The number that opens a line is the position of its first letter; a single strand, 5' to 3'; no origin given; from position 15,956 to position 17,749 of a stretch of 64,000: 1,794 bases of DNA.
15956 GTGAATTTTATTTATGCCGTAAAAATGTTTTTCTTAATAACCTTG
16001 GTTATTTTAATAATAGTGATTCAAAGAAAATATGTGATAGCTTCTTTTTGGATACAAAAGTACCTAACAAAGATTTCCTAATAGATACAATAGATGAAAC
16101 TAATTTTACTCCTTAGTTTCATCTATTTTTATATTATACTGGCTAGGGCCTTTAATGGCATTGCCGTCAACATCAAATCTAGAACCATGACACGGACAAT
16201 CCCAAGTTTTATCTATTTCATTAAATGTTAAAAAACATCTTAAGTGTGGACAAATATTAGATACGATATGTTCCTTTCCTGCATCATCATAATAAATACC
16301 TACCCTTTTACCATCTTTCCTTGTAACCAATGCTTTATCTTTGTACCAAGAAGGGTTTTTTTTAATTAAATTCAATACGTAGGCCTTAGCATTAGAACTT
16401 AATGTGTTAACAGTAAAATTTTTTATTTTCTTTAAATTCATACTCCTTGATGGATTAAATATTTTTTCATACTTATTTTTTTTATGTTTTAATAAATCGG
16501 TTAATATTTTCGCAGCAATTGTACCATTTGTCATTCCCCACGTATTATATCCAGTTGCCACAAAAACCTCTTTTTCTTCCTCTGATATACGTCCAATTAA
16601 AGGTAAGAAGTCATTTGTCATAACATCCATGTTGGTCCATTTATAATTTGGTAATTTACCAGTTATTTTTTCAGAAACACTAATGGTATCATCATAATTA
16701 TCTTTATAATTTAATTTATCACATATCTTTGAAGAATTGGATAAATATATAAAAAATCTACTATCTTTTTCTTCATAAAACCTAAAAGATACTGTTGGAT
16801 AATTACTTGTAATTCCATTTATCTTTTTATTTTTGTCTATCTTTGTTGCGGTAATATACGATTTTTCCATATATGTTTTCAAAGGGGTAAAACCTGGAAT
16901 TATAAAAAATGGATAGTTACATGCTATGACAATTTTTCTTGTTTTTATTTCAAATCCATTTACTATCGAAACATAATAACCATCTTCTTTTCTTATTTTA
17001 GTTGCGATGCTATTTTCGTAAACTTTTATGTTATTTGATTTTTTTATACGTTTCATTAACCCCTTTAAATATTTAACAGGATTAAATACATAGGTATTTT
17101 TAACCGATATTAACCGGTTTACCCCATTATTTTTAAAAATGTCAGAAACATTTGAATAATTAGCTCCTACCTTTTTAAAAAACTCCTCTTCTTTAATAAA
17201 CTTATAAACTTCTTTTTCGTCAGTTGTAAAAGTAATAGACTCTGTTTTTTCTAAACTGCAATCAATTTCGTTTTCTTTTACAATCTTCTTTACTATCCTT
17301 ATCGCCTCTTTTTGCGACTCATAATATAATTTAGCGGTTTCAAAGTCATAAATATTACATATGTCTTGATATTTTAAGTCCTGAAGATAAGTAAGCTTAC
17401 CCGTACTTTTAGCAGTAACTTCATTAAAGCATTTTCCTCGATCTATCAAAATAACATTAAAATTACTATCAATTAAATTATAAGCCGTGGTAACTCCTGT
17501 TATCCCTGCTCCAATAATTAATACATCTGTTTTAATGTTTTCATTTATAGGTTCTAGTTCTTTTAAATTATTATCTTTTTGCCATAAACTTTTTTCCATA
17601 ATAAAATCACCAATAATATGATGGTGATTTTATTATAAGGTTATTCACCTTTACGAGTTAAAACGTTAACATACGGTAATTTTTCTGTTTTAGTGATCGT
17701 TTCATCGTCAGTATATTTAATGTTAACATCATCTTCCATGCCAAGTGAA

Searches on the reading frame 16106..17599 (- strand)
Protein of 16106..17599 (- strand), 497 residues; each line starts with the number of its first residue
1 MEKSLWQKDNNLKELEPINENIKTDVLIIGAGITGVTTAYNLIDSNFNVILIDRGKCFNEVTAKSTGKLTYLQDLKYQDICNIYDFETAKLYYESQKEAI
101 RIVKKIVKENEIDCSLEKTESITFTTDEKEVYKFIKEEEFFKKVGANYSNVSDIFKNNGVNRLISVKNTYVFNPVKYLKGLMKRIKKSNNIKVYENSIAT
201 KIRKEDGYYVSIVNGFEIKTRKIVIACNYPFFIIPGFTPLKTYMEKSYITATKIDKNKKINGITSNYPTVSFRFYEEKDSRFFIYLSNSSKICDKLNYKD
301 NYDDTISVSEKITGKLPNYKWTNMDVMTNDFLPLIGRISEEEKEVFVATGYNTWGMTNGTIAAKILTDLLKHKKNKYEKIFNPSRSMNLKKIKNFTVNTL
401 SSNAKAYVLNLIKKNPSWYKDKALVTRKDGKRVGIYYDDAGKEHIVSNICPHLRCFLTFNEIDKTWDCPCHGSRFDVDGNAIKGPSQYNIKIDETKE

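Call 51: search_protein_families(library=pfam, proteins=[window:16106-17599:-], max_evalue=0.00001)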
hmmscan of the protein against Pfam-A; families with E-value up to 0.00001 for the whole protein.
window:16106-17599:- (497 aa): 3 families
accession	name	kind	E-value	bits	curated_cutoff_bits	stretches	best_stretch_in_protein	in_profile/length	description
PF01266.30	DAO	-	1.1e-32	114.4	27.9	1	25-369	1-353/353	FAD dependent oxidoreductase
PF00355.32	Rieske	-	3.1e-12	46.7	20.3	1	422-490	15-84/88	Rieske [2Fe-2S] domain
PF07992.20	Pyr_redox_2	-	1.1e-06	28.8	26.1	0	25-226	2-106/291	Pyridine nucleotide-disulphide oxidoreductase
